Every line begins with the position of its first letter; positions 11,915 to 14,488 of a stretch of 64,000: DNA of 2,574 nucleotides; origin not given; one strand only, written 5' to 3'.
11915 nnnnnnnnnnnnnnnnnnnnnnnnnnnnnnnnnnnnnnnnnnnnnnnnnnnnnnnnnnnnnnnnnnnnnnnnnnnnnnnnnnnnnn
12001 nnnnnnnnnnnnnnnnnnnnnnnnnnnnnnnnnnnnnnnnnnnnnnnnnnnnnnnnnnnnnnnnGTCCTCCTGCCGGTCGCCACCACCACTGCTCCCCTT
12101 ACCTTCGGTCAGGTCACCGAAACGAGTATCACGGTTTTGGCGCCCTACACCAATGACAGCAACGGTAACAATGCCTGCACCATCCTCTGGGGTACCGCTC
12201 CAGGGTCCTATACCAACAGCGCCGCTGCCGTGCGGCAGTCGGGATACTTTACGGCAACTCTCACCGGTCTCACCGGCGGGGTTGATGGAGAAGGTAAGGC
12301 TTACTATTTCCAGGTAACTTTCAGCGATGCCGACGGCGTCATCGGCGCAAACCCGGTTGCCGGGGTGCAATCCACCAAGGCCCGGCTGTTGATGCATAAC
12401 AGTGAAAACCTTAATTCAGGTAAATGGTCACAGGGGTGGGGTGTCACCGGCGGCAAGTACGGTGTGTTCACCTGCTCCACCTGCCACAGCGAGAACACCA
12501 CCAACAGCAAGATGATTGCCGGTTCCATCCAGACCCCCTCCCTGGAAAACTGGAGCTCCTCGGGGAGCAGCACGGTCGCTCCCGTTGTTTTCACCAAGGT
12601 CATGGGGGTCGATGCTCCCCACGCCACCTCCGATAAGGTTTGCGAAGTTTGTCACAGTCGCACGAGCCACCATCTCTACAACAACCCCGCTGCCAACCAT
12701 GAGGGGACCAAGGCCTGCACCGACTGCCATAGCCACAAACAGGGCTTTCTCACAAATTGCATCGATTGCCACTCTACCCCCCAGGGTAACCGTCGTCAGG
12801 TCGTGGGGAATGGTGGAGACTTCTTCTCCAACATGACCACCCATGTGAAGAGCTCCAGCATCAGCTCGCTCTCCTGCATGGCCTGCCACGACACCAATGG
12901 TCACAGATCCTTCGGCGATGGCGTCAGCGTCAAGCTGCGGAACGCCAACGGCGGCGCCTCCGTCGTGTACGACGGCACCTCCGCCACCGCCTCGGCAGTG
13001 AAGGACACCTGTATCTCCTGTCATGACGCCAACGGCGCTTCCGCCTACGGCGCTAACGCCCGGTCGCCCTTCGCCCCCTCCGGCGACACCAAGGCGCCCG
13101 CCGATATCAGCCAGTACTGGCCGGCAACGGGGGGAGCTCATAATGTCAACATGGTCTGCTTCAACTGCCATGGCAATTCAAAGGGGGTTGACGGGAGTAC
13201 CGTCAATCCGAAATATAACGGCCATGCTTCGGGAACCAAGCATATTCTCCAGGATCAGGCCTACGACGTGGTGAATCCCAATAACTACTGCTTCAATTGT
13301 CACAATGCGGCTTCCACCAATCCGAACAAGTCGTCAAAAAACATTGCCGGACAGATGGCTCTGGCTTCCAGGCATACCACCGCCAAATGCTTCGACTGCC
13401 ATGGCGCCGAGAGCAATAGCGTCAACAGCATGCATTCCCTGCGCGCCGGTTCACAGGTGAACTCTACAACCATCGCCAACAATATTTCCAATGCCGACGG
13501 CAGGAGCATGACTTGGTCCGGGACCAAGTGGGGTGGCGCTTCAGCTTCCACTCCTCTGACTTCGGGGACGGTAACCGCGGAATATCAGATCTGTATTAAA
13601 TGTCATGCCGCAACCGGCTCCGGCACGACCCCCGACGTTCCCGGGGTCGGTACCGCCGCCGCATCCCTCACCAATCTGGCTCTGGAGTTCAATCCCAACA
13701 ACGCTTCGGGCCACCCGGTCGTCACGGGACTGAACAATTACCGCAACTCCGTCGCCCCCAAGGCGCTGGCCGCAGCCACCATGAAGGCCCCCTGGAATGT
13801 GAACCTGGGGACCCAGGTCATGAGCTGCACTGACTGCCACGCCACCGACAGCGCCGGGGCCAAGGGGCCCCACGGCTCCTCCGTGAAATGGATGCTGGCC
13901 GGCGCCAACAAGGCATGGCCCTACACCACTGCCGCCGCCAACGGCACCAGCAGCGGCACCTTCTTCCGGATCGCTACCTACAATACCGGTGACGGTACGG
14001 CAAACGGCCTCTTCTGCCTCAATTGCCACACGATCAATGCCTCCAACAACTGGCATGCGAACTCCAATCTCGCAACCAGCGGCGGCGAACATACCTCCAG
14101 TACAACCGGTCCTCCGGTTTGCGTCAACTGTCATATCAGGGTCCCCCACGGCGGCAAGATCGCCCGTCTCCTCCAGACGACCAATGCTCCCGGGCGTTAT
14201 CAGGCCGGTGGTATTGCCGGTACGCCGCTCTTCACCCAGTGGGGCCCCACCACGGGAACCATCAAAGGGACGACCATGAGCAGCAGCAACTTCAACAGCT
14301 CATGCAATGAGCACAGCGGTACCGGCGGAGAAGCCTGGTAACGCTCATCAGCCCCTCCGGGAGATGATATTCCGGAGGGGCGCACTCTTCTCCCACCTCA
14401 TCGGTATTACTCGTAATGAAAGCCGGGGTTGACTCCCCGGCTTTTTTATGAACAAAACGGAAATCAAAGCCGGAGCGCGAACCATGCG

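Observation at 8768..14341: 1857-aa fusion of an Ig-domain stalk (9 IPT/TIG-like repeats plus an FN3-like domain) to a 13-haem cytochrome head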

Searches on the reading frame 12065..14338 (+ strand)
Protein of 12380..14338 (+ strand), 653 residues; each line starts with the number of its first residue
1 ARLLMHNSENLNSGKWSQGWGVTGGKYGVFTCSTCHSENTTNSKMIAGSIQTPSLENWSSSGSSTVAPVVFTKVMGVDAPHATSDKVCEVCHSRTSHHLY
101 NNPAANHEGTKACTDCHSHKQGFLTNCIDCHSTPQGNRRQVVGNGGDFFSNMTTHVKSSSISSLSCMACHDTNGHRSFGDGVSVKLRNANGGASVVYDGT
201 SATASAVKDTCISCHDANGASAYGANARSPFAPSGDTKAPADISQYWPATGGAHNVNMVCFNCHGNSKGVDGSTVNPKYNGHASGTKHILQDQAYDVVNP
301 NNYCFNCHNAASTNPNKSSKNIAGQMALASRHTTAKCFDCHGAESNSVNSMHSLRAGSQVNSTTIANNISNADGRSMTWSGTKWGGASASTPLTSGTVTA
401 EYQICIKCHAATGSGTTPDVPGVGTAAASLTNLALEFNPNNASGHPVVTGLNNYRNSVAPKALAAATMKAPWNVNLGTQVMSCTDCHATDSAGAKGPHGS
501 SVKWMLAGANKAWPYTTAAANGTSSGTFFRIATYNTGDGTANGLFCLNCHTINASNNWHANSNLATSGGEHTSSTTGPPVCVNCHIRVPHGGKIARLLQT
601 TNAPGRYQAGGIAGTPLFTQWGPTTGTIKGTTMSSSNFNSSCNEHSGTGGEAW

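Call 15: find_homologous_proteins(query=window:12380-14338:+)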
Query window:12380-14338:+ (653 aa): 196 proteins with E <= 0.001 among 8000 candidates; the best 120 are listed.
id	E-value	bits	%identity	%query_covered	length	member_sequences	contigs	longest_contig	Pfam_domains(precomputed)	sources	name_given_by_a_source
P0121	2.6e-240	818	68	83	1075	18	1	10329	PF09699.16,PF14537.12,PF09698.16,PF14522.12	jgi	-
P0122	3.7e-213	728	64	81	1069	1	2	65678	PF09699.16,PF14537.12,PF03264.20,PF14522.12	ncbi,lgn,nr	ncbi:MAG: hypothetical protein PHY09_05535 [Desulfuromonadaceae bacterium]|nr:hypothetical protein [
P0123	5.6e-211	721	62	87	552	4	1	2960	PF09699.16,PF14522.12,PF22113.2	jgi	jgi:hypothetical protein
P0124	1.8e-180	620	63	72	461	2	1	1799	PF09699.16,PF14537.12,PF03264.20,PF13442.12,PF14522.12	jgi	jgi:hypothetical protein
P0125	4.5e-179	616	56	85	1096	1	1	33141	PF14537.12,PF03264.20,PF14522.12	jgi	jgi:predicted CxxxxCH...CXXCH cytochrome family protein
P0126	2.2e-143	498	52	81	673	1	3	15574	PF09699.16,PF14537.12,PF02085.22,PF14522.12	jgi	jgi:predicted CxxxxCH...CXXCH cytochrome family protein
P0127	7.4e-140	486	60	61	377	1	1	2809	PF09699.16,PF03264.20,PF14522.12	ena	-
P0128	9.8e-129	449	44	88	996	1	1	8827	PF09699.16,PF14537.12,PF14522.12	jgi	jgi:hypothetical protein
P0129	8.5e-124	433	43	91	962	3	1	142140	PF09699.16,PF14537.12,PF02085.22,PF14522.12,PF22113.2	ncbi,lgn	-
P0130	4.0e-122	427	41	94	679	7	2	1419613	PF09699.16,PF02085.22,PF14522.12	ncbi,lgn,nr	ncbi:MAG: hypothetical protein GJT30_01270 [Geobacter sp.]|nr:hypothetical protein [Geobacter sp.]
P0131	4.9e-111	391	45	76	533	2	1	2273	PF09699.16,PF02085.22,PF14522.12,PF22113.2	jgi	-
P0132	1.7e-110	389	44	83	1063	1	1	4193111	PF09699.16,PF14537.12,PF09698.16,PF03264.20,PF02085.22,PF14522.12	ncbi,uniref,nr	ncbi:cytochrome c [Geotalea uraniireducens]|uniref:Cytochrome c n=1 Tax=Geotalea uraniireducens TaxI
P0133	1.2e-109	386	42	85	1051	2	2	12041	PF09699.16,PF14537.12,PF09698.16,PF03264.20,PF14522.12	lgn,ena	-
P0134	4.0e-107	378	38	97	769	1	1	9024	PF09699.16,PF14537.12,PF14522.12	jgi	jgi:nitrate/TMAO reductase-like tetraheme cytochrome c subunit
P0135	3.9e-103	365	42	85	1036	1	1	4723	PF09699.16,PF14537.12,PF09698.16,PF03264.20,PF14522.12,PF22113.2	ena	-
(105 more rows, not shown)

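Call 48: predict_structure(alignment_id=A3)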
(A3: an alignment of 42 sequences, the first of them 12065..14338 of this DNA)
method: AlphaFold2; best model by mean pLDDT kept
length: 758 residues; sequences in the alignment: 42
mean_pLDDT: 58.8   pTM: 0.42
mean pLDDT of the five models: 58.8, 58.3, 57.4, 56.4, 50.4
residues with pLDDT >= 90: 59; 70-90: 151; 50-70: 237; < 50: 311
segments of 3 or more residues with pLDDT < 50: 108-112, 114-124, 127-137, 139-201, 203-213, 221-229, 451-467, 484-500, 516-536, 544-568, 580-586, 589-591, 593-613, 660-662, 666-707, 715-721, 733-737, 742-758
pLDDT, mean of each block of 10 residues (from residue 1): 73 89 92 87 93 94 92 68 94 91 68 46 46 45 41 38 36 40 39 47 45 49 45 77 77 63 70 80 73 83 75 80 55 70 71 60 68 76 73 52 56 63 61 54 60 46 46 56 45 39 57 52 45 49 44 40 48 54 47 41 38 59 63 60 70 59 46 37 45 40 47 50 50 50 43 40
secondary structure, 60 per line:
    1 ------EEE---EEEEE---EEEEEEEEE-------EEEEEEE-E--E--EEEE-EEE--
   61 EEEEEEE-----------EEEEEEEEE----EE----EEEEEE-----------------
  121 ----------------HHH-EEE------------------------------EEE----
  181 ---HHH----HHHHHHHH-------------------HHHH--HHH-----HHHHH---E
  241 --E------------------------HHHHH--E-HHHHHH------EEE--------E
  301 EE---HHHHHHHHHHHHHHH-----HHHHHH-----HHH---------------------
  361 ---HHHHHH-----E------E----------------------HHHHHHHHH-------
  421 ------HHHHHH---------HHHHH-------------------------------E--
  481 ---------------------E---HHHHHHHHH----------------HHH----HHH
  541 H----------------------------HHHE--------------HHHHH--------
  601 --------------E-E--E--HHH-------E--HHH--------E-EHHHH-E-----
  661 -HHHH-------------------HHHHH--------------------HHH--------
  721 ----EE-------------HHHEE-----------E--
elements in order (helices of 4 or more, strands of 3 or more residues): E7-9 E13-17 E21-29 E37-43 E51-54 E56-58 E61-67 E79-87 E98-103 E141-143 E174-176 H191-198 H218-221 H232-236 H268-272 H277-282 E289-291 E300-302 H306-320 H326-331 H364-369 H405-413 H427-432 H442-446 H506-514 H538-541 H588-592 H650-653 H662-665 H685-689

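Call 51: search_solved_structures(query=A3, max_evalue=1, show_alignments=3)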
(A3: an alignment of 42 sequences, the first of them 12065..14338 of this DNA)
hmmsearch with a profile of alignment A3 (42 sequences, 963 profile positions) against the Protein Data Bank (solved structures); distinct sequences matched with E-value up to 1: 31.
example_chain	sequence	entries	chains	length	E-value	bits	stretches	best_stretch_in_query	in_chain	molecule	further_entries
4lmh_A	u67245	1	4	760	1.5e-09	40.1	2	210-478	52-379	Extracellular iron oxide respiratory system surface decaheme cytochrome c component OmcA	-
3ouq_A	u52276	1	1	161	3.8e-08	35.3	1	407-547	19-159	Cytochrome c family protein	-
6f0k_A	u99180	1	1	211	9.4e-05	24.1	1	359-463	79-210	Cytochrome c family protein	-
9h19_C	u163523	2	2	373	0.00021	23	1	492-640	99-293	Photosynthetic reaction center cytochrome c subunit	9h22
7o0u_C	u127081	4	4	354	0.00027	22.6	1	494-642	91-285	MULTIHEME_CYTC domain-containing protein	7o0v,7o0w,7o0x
1vrn_C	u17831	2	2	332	0.00027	22.6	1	479-548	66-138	Photosynthetic reaction center cytochrome c subunit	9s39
6et5_C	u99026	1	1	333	0.00028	22.6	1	479-548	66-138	Photosynthetic reaction center cytochrome c subunit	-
1dxr_C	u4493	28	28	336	0.00028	22.5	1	479-548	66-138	PHOTOSYNTHETIC REACTION CENTER CYTOCHROME C SUBUNIT | PHOTOSYNTHETIC REACTION CENTER | Photosynthetic reaction center cytochrome C subunit precursor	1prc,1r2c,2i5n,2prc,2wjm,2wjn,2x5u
2jbl_C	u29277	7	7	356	0.00034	22.3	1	479-548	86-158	PHOTOSYNTHETIC REACTION CENTER CYTOCHROME C SUBUNIT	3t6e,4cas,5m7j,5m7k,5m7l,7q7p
3t6d_C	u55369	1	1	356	0.00075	21.1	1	480-547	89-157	Photosynthetic reaction center cytochrome c subunit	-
8k9e_A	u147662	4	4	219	0.00089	20.9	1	434-502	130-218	Cytochrome c7-like domain-containing protein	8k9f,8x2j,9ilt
9j2f_C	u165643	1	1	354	0.0024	19.5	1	485-547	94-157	Photosynthetic reaction center cytochrome c subunit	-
8bcx_A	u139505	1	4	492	0.0062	18.1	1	333-476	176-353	Nitrite reductase (cytochrome; ammonia-forming)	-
7vrj_C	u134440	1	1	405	0.0093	17.5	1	480-600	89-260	Photosynthetic reaction center cytochrome c subunit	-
2ozy_A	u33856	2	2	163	0.011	17.2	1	414-468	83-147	Cytochrome c-type protein nrfB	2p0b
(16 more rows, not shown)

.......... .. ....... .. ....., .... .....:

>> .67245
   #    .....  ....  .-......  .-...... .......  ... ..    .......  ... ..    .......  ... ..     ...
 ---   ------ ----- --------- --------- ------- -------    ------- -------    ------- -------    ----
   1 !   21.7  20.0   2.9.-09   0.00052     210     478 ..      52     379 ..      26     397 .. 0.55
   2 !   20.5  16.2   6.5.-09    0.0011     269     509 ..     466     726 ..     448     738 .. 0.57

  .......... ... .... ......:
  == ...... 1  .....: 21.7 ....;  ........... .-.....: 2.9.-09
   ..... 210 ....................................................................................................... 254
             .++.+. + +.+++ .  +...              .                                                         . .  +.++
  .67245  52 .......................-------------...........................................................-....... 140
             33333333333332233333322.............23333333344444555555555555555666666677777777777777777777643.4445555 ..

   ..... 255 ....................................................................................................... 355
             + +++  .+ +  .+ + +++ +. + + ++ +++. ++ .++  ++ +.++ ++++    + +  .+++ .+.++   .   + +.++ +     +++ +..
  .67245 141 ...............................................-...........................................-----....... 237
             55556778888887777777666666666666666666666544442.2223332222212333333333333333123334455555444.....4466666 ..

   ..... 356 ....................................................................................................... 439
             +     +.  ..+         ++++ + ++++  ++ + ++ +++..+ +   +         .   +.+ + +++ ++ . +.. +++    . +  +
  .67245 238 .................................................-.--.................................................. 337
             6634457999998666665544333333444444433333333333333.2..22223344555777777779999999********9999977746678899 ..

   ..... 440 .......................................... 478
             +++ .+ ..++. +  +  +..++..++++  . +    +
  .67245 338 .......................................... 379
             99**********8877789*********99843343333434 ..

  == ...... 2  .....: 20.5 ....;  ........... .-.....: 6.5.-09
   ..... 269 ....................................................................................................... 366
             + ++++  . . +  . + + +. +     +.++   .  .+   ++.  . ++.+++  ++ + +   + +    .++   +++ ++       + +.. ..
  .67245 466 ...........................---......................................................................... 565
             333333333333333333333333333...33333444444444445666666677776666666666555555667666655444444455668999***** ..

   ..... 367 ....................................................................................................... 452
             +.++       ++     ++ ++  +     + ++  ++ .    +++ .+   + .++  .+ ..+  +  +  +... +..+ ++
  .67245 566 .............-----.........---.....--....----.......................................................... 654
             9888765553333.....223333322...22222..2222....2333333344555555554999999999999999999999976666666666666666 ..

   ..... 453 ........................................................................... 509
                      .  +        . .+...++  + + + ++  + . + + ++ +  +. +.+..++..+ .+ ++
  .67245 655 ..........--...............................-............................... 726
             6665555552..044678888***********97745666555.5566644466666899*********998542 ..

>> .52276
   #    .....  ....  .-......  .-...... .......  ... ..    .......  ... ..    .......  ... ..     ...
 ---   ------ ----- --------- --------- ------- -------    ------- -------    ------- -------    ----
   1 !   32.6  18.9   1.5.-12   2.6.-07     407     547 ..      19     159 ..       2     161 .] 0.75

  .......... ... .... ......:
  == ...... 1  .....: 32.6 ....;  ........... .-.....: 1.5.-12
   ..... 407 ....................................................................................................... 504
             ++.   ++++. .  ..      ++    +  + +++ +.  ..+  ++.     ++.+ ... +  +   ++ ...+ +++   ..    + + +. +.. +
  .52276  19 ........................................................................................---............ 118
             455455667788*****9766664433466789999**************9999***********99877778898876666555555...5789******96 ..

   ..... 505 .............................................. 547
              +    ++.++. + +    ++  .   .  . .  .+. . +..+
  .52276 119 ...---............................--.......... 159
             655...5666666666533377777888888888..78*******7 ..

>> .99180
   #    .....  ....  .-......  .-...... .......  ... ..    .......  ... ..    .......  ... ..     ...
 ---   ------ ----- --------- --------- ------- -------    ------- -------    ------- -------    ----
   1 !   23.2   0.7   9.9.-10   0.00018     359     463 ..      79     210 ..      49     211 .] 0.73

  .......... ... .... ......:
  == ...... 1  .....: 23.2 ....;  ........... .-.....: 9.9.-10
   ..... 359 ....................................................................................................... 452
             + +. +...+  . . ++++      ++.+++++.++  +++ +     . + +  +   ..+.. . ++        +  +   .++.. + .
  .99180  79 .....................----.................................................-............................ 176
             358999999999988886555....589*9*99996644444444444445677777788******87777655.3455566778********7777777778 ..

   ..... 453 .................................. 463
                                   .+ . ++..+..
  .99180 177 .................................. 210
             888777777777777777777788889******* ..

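Call 53: fold_search(model_id=the predicted structure, library=pdb)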
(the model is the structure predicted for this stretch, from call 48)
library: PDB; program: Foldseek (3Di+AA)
matches with E <= 10: 1950; with E <= 0.001: 25
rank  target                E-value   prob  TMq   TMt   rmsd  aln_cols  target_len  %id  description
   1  3teu                  4.3e-05  1.00  0.10  0.66   3.8       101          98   25  Crystal structure of fibcon (released 2012-05-16)
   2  5n48_B                1.4e-04  1.00  0.10  0.70   3.6       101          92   21  Structure of Anticalin N9B in complex with extra-domain B of human oncofetal fibronectin (released 2018-02-14)
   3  7cg8_C                2.5e-04  1.00  0.10  0.52   5.4       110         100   16  Structure of the sensor domain (short construct) of the anti-sigma factor RsgI4 in Pseudobacteroides cellulosolvens (released 2021-06-30)
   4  1x5l_MODEL_1_A        2.6e-04  1.00  0.10  0.59   3.5       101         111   22  Solution structure of the second fn3 domain of Eph receptor A8 protein (released 2005-11-16)
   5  2erj_F                2.8e-04  1.00  0.11  0.34   4.2       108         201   13  Crystal structure of the heterotrimeric interleukin-2 receptor in complex with interleukin-2 (released 2006-02-21)
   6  4wtx                  3.0e-04  1.00  0.11  0.72   3.5       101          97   18  Crystal structure of the fourth FnIII domain of integrin beta4 (released 2015-02-11)
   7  2dju_MODEL_1_A        3.0e-04  1.00  0.10  0.55   4.0       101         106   16  Solution structures of the fn3 domain of human receptor-type tyrosine-protein phosphatase F (released 2006-10-05)
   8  5n48_D                3.3e-04  1.00  0.10  0.69   3.6        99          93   21  Structure of Anticalin N9B in complex with extra-domain B of human oncofetal fibronectin (released 2018-02-14)
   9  4lba_A                3.8e-04  0.99  0.09  0.40   6.1       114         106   11  Crystal structure of a conjugative transposon lipoprotein (BACEGG_03088) from Bacteroides eggerthii DSM 20697 at 1.70  (released 2013-08-07)
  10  6zz8_J                4.5e-04  1.00  0.10  0.72   3.7        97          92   22  MB_CRS6-15 bound to CrSAS-6_6HR (released 2021-07-07)
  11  3qaz_B                4.5e-04  1.00  0.10  0.35   4.1       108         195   12  IL-2 mutant D10 ternary complex (released 2012-04-11)
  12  5kf4_A                5.4e-04  1.00  0.10  0.60   5.4       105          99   16  Crystal structure of FN3 domain (Residues P368-P466) of Human collagen XX (released 2016-07-06)
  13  3b83_H                6.1e-04  1.00  0.10  0.59   4.3        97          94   13  Computer-Based Redesign of a beta Sandwich Protein Suggests that Extensive Negative Design Is Not Required for De Novo (released 2008-11-04)
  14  5m5e_B                7.2e-04  1.00  0.10  0.33   4.3       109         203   14  Crystal structure of a interleukin-2 variant in complex with interleukin-2 receptor (released 2017-05-03)
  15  3gin_A                7.2e-04  0.98  0.09  0.36   6.7       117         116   13  Crystal structure of E454K-CBD1 (released 2009-04-21)
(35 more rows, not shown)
